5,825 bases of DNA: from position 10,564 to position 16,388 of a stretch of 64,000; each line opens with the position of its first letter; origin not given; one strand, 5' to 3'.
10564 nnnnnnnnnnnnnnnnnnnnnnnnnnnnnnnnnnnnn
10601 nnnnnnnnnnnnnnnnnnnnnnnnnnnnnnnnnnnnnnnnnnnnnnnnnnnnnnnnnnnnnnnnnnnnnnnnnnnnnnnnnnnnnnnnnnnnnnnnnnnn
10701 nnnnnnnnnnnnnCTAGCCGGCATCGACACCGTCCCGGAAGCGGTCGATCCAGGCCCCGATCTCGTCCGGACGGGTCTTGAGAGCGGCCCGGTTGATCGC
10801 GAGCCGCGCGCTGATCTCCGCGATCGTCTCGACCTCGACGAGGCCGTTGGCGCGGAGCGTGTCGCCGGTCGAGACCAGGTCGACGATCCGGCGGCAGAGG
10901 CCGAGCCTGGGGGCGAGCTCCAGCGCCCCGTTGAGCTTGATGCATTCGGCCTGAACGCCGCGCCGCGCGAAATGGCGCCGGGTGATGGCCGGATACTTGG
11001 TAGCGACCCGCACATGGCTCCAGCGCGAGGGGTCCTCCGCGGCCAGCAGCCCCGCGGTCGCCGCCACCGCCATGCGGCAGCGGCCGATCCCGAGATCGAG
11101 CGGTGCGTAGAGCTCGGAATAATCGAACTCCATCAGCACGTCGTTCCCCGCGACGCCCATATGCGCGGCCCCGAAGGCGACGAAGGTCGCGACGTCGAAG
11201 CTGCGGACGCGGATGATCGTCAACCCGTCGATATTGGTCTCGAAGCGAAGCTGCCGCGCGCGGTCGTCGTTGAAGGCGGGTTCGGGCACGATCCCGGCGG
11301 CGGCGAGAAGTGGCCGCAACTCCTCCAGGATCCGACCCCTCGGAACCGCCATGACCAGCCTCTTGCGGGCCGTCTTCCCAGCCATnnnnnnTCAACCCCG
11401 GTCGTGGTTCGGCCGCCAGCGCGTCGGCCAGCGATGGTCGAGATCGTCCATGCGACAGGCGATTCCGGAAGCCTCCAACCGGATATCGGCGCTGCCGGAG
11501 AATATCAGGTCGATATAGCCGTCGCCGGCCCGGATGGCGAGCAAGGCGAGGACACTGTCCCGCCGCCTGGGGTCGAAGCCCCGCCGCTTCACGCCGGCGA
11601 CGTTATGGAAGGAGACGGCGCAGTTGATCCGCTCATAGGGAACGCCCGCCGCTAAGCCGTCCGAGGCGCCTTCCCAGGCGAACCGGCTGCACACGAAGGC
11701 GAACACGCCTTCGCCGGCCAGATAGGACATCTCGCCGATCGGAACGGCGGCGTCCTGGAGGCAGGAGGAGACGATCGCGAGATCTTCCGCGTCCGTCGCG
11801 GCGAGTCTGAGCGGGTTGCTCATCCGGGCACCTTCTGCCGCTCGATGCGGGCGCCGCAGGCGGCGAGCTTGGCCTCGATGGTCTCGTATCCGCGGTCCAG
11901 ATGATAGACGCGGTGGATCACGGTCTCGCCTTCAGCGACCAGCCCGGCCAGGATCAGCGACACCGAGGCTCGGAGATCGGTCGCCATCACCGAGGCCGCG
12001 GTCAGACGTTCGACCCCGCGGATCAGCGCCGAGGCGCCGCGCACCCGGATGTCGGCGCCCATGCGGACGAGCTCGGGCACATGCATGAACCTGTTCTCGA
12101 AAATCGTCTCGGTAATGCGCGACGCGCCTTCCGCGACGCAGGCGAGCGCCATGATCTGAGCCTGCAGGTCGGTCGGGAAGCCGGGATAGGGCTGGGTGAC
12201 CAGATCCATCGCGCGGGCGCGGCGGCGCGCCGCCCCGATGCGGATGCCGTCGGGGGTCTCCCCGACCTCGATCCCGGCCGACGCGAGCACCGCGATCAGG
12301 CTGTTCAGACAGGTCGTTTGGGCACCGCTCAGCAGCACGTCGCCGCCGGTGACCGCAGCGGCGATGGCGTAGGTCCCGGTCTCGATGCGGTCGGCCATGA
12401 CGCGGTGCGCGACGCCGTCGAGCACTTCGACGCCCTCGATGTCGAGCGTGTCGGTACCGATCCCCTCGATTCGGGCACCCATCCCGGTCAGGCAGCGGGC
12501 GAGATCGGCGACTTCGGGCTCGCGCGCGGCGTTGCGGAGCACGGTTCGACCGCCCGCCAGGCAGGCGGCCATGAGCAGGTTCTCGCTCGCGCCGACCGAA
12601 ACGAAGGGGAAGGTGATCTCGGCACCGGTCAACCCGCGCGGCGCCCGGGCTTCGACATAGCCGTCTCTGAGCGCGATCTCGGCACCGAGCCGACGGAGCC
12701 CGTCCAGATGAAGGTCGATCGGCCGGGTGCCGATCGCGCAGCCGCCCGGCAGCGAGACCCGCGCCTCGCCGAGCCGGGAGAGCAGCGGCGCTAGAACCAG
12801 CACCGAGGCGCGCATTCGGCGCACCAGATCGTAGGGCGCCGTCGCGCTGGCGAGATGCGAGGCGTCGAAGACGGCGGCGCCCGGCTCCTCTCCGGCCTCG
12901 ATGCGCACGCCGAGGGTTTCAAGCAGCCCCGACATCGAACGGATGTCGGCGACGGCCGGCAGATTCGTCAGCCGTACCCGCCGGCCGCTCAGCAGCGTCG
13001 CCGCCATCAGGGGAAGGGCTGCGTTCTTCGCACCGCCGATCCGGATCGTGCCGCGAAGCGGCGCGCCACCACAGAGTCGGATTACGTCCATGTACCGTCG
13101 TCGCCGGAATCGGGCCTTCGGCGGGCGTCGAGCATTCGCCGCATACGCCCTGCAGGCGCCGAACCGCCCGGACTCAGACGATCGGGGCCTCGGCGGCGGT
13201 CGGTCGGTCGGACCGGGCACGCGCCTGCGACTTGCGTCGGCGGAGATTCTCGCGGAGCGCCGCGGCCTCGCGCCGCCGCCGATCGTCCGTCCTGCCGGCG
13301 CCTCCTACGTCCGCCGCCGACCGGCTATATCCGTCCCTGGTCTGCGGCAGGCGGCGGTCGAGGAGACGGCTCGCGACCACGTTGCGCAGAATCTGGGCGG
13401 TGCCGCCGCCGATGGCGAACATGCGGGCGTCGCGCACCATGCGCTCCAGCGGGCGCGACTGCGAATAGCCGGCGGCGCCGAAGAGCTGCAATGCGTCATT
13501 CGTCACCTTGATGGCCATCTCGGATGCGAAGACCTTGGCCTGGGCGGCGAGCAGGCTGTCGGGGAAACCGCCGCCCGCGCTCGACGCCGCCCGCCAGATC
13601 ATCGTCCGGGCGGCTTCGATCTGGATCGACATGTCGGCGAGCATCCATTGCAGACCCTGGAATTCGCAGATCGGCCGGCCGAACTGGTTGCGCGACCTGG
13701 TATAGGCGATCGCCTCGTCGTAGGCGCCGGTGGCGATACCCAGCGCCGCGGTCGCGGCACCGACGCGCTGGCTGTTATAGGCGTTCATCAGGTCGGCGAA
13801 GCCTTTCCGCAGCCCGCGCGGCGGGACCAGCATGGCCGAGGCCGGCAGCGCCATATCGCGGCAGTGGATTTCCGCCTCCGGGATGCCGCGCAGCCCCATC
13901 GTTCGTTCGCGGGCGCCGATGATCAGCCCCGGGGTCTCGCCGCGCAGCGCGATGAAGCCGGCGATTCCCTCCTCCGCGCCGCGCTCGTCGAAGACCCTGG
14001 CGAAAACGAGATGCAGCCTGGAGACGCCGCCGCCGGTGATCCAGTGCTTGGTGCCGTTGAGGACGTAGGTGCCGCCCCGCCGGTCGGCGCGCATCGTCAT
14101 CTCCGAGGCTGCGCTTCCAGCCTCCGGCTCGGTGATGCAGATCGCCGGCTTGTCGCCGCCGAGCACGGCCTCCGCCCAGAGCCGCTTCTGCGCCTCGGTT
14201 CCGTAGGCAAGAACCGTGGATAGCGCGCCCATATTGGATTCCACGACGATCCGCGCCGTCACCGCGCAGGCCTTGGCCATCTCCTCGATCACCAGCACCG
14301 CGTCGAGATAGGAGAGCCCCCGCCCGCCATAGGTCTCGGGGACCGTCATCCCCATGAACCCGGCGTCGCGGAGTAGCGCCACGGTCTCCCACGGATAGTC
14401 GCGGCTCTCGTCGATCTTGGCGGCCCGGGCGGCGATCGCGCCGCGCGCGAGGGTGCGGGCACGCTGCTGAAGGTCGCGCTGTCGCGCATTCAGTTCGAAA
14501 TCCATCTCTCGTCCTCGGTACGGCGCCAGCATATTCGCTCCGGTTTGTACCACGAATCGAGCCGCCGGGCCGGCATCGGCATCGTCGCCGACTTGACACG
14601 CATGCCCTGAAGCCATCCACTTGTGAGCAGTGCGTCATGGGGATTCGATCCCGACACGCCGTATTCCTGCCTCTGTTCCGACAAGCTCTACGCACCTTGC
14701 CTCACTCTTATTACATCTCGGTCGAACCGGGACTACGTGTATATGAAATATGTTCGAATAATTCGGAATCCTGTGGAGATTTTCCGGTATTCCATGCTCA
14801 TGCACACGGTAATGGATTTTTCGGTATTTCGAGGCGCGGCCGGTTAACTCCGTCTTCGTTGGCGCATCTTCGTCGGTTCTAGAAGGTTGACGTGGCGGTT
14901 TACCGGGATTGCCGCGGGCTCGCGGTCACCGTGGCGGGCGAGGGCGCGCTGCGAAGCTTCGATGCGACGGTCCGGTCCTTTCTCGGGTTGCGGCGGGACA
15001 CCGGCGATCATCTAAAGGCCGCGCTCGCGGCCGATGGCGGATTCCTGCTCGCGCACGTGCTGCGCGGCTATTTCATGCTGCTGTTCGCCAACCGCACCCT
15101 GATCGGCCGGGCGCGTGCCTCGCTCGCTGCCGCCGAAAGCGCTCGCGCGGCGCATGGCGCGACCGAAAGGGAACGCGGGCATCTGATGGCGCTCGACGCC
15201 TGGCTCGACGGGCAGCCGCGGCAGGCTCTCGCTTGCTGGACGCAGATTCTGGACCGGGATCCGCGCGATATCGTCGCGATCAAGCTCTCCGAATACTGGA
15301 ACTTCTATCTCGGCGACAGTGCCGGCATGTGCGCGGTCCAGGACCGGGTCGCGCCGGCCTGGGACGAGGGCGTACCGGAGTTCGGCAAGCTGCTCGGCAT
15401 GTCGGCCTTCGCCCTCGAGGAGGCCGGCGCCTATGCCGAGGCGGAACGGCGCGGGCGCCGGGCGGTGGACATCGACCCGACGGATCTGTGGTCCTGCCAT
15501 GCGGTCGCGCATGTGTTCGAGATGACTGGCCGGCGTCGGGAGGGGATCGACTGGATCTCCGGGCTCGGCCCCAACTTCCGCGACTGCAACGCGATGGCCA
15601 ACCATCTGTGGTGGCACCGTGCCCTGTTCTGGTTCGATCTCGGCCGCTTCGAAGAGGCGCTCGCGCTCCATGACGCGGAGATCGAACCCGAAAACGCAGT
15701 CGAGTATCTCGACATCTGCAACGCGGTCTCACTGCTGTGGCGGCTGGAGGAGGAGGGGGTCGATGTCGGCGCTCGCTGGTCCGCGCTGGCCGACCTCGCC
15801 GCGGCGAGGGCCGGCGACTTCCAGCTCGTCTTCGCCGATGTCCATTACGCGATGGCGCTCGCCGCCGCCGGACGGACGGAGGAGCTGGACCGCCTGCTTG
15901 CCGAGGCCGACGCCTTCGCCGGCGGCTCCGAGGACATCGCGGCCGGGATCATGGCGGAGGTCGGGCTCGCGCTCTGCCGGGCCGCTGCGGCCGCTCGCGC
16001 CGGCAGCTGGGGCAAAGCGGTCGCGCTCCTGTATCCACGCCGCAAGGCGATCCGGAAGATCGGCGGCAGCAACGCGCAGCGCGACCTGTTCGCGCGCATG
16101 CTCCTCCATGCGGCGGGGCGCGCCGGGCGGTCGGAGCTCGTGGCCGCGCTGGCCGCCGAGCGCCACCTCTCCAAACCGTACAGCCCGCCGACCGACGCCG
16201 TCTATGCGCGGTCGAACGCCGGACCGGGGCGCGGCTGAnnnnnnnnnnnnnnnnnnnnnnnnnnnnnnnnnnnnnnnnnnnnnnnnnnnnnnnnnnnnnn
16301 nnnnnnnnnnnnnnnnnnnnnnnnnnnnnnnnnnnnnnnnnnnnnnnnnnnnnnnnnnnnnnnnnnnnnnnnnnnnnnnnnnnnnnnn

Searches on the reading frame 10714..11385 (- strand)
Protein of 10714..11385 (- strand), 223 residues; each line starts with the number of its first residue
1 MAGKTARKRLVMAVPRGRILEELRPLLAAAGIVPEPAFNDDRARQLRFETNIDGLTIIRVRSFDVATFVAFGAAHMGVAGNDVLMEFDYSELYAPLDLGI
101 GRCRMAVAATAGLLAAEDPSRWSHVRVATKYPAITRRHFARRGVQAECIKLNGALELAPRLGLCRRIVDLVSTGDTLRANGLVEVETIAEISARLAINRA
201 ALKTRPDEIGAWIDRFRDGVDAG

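Call 83: search_protein_families(library=pfam, proteins=[window:10714-11385:-], max_evalue=0.00001)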
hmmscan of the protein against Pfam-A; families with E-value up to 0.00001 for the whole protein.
window:10714-11385:- (223 aa): 1 family
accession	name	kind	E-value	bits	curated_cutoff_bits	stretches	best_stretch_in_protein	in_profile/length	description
PF01634.23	HisG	-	2.8e-47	161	25.5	1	61-217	1-157/158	ATP phosphoribosyltransferase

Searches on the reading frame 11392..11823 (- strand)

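Call 83: search_protein_families(library=pfam, proteins=[window:11392-11823:-], max_evalue=0.00001)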
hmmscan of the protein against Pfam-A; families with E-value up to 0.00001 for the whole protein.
window:11392-11823:- (143 aa): 1 family
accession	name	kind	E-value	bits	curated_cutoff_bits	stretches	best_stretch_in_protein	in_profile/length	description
PF11164.13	DUF2948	-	1.8e-35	122.3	25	1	5-140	1-139/139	Protein of unknown function (DUF2948)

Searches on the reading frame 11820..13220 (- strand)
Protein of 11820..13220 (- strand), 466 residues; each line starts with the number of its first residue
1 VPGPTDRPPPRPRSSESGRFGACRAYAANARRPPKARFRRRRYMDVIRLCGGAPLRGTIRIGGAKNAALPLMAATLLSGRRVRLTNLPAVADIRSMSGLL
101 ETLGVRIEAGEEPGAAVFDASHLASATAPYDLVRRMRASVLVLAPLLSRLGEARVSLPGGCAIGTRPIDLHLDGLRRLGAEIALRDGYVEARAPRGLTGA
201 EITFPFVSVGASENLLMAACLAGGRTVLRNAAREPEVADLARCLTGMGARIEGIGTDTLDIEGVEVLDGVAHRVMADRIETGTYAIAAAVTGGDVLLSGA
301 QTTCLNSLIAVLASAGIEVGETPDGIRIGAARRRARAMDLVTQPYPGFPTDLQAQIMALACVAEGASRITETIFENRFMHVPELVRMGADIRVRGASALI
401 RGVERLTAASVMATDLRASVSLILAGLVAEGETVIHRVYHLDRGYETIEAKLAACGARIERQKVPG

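Call 83: search_protein_families(library=pfam, proteins=[window:11820-13220:-], max_evalue=0.00001)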
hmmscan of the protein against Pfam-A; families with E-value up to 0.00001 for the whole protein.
window:11820-13220:- (466 aa): 1 family
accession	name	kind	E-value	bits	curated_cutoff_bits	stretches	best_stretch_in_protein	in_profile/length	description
PF00275.25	EPSP_synthase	-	6.9e-109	364.8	22.8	1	51-452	3-417/417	EPSP synthase (3-phosphoshikimate 1-carboxyvinyltransferase)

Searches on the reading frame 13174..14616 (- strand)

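Call 5: search_protein_families(library=pfam, proteins=[window:13174-14616:-], max_evalue=0.01)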
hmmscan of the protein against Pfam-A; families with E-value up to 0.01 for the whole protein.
window:13174-14616:- (480 aa): 5 families
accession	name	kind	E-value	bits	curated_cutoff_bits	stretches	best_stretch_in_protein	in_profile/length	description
PF00441.29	Acyl-CoA_dh_1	-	2.4e-43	148.3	22.4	1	271-419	2-150/150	Acyl-CoA dehydrogenase, C-terminal domain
PF02771.21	Acyl-CoA_dh_N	-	3.3e-27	95.5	22.9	1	45-154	3-112/113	Acyl-CoA dehydrogenase, N-terminal domain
PF08028.16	Acyl-CoA_dh_2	-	5.8e-21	75.6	22.7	1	286-400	2-126/134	Acyl-CoA dehydrogenase, C-terminal domain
PF02770.24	Acyl-CoA_dh_M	-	2e-19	70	33.3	1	158-254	1-96/97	Acyl-CoA dehydrogenase, middle domain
PF22924.1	ACOX_C_alpha1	-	0.0046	17.2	27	0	356-418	106-168/169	Acyl-CoA oxidase, C-alpha1 domain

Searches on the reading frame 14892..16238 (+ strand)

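Call 5: search_protein_families(library=pfam, proteins=[window:14892-16238:+], max_evalue=0.01)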
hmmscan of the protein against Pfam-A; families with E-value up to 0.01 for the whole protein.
window:14892-16238:+ (448 aa): 1 family
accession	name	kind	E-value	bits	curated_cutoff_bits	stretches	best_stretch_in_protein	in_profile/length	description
PF07719.23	TPR_2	-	3.8e-05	23.9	27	0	172-198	8-34/34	Tetratricopeptide repeat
